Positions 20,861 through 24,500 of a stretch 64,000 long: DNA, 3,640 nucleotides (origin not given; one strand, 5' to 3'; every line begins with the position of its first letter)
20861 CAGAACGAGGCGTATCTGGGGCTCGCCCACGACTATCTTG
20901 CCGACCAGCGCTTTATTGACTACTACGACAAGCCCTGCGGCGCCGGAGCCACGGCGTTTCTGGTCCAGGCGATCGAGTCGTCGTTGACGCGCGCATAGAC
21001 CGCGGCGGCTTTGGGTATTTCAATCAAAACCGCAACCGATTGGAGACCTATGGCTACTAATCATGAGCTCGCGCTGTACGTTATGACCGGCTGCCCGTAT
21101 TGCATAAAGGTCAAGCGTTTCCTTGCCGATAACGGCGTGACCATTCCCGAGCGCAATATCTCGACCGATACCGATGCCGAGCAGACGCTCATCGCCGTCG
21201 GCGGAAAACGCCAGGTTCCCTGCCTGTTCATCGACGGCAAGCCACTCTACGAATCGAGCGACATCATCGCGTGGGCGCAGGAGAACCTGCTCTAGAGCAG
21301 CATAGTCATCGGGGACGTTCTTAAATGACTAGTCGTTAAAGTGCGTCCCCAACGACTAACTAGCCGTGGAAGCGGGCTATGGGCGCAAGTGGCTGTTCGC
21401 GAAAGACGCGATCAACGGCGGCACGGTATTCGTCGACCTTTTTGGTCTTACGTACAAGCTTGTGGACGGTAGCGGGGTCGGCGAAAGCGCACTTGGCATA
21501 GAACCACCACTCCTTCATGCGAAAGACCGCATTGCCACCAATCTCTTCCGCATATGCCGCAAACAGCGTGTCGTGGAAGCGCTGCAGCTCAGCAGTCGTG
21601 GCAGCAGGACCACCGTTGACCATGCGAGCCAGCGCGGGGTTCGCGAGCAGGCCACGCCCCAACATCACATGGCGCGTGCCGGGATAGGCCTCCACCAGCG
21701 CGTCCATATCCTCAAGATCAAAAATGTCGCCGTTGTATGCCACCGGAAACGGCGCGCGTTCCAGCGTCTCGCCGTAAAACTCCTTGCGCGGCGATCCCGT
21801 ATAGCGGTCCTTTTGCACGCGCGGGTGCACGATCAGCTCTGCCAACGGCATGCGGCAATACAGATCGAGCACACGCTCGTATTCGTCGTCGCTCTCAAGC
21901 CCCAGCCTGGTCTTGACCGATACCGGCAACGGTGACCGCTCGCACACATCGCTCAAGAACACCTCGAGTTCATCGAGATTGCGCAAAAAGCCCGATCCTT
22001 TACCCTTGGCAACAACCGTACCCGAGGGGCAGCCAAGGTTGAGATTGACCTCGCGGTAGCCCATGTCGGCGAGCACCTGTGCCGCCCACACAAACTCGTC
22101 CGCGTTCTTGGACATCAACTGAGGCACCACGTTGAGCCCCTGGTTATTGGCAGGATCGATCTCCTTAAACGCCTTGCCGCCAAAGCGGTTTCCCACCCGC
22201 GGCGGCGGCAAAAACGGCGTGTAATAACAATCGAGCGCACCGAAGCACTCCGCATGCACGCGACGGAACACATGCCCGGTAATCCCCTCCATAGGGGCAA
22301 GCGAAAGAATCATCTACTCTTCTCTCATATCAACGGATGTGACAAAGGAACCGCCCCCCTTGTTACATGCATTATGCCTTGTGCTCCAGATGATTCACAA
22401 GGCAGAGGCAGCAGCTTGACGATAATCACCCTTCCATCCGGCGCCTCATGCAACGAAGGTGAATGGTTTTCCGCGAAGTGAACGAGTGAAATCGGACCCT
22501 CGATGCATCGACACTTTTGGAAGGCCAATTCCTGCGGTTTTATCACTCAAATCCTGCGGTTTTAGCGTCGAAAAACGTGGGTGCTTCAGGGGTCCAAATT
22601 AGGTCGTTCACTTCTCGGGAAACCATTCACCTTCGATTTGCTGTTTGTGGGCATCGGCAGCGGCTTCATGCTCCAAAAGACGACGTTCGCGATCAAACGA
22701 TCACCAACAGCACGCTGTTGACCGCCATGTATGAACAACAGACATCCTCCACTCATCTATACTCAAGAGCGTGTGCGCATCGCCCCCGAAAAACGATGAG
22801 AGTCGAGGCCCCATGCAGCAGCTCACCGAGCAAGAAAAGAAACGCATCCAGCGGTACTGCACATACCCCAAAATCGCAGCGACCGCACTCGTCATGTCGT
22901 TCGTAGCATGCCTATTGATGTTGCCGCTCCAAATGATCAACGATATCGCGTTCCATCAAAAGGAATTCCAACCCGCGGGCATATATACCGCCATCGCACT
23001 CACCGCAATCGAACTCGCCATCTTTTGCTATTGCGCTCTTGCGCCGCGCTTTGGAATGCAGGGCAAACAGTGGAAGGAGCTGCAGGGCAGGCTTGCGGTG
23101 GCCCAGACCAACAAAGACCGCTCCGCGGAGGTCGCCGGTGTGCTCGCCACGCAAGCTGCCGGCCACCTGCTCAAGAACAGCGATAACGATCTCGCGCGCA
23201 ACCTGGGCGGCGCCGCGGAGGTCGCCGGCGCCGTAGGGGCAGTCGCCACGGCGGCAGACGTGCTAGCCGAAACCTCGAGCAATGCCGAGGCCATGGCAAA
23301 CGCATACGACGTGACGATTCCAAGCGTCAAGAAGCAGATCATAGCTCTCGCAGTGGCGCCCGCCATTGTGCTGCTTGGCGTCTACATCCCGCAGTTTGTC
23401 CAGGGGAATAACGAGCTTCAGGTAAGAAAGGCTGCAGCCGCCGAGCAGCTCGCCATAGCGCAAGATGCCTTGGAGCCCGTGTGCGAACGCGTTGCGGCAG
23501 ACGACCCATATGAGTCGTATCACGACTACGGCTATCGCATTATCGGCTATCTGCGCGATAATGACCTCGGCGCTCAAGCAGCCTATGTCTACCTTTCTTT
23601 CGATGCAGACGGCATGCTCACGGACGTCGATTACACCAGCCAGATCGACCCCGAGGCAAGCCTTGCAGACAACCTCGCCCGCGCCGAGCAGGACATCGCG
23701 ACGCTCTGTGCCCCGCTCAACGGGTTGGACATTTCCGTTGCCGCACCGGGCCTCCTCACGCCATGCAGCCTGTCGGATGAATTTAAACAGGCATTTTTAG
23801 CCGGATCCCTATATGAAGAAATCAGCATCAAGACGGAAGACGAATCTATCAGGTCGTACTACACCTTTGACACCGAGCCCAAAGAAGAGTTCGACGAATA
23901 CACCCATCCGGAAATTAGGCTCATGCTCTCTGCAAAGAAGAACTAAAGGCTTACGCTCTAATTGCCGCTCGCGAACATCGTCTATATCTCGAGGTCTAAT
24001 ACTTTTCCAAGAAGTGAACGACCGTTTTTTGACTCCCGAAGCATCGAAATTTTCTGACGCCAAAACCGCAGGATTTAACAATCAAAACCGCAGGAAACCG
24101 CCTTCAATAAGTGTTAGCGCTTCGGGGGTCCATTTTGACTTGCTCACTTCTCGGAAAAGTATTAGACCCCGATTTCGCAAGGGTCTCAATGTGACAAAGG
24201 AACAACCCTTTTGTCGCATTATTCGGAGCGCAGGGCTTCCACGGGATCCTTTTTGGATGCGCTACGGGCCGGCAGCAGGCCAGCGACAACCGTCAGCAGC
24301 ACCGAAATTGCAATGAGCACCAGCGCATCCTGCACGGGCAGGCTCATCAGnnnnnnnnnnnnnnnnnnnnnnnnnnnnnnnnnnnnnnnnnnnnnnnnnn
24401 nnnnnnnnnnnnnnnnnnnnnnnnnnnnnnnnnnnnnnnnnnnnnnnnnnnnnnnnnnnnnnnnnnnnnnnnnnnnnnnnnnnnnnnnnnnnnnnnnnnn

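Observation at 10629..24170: MITE-like family of about 180 bp in three copies; two copies in opposite orientation bracket a hypothetical membrane-protein gene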

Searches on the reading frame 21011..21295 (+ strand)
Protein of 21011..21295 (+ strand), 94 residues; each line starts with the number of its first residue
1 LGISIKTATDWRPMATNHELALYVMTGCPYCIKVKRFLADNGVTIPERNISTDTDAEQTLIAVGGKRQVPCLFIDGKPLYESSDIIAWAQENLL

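Call 18: search_protein_families(library=pfam, proteins=[window:21011-21295:+], max_evalue=0.01)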
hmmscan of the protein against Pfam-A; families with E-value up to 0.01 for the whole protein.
window:21011-21295:+ (94 aa): 4 families
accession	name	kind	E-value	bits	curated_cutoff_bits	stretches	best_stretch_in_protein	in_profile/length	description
PF00462.30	Glutaredoxin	-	1.5e-16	60.8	22.9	1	22-77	3-58/60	Glutaredoxin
PF13417.12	GST_N_3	-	1.4e-11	45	22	1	22-91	1-69/75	Glutathione S-transferase, N-terminal domain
PF13409.12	GST_N_2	-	8.2e-10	39.6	25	1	28-91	2-69/70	Glutathione S-transferase, N-terminal domain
PF02798.26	GST_N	-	0.00043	21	20.9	1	20-85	3-70/76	Glutathione S-transferase, N-terminal domain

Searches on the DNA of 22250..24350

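Call 50: search_rna_families(source=window, start=22250, end=24350, threshold=evalue, max_evalue=10)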
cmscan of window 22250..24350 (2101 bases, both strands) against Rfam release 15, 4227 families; matches with E-value up to 10: 0.
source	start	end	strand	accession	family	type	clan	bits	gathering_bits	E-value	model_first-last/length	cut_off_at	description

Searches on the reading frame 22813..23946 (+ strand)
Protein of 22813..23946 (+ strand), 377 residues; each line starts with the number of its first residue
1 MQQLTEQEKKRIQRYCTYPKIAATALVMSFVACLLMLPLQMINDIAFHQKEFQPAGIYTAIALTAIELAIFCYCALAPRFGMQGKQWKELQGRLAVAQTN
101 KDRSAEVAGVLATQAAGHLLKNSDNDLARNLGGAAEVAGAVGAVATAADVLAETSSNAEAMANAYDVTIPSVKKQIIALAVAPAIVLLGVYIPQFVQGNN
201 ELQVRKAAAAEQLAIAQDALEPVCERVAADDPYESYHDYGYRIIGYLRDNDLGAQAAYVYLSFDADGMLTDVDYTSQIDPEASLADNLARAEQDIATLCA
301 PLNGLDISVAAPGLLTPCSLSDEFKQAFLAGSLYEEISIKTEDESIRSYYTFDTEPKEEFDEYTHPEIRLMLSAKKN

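Call 18: search_protein_families(library=pfam, proteins=[window:22813-23946:+], max_evalue=0.01)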
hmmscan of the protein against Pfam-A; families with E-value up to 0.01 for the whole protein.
window:22813-23946:+ (377 aa): 0 families

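Call 74: find_homologous_proteins(query=window:22813-23946:+, max_evalue=0.001)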
Query window:22813-23946:+ (377 aa): 312 proteins with E <= 0.001 among 8000 candidates; the best 120 are listed.
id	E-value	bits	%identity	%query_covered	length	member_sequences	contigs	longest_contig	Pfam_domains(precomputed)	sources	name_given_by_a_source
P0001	2.4e-234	795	97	100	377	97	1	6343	-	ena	-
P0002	2.0e-233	792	95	100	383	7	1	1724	-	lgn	-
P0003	1.4e-230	782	95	100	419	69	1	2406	-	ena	-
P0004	6.3e-229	777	94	100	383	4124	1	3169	-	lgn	-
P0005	4.2e-228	774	94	100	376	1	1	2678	-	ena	-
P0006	5.2e-228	774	94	100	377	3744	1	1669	-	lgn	-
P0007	3.8e-227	771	94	100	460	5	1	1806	-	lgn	-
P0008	3.8e-226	768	94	100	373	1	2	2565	-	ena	-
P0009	1.1e-224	763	94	100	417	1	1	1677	-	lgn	-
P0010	1.5e-223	759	92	100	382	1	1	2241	-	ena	-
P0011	1.8e-223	759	92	100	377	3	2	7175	-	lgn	-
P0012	7.9e-223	757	91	100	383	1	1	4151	-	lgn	-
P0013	9.3e-223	757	91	100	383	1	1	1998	-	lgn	-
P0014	1.2e-222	756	92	100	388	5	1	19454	-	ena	-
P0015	1.4e-222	756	91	100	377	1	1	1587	-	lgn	-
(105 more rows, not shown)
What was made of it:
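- Assemblies of the bracketed gene commonly break 1.4-3 kb apart (call 74), as expected if it is flanked by repeats. The gene is conserved at 88-97% identity across very many gut samples, like a core gene (call 74).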
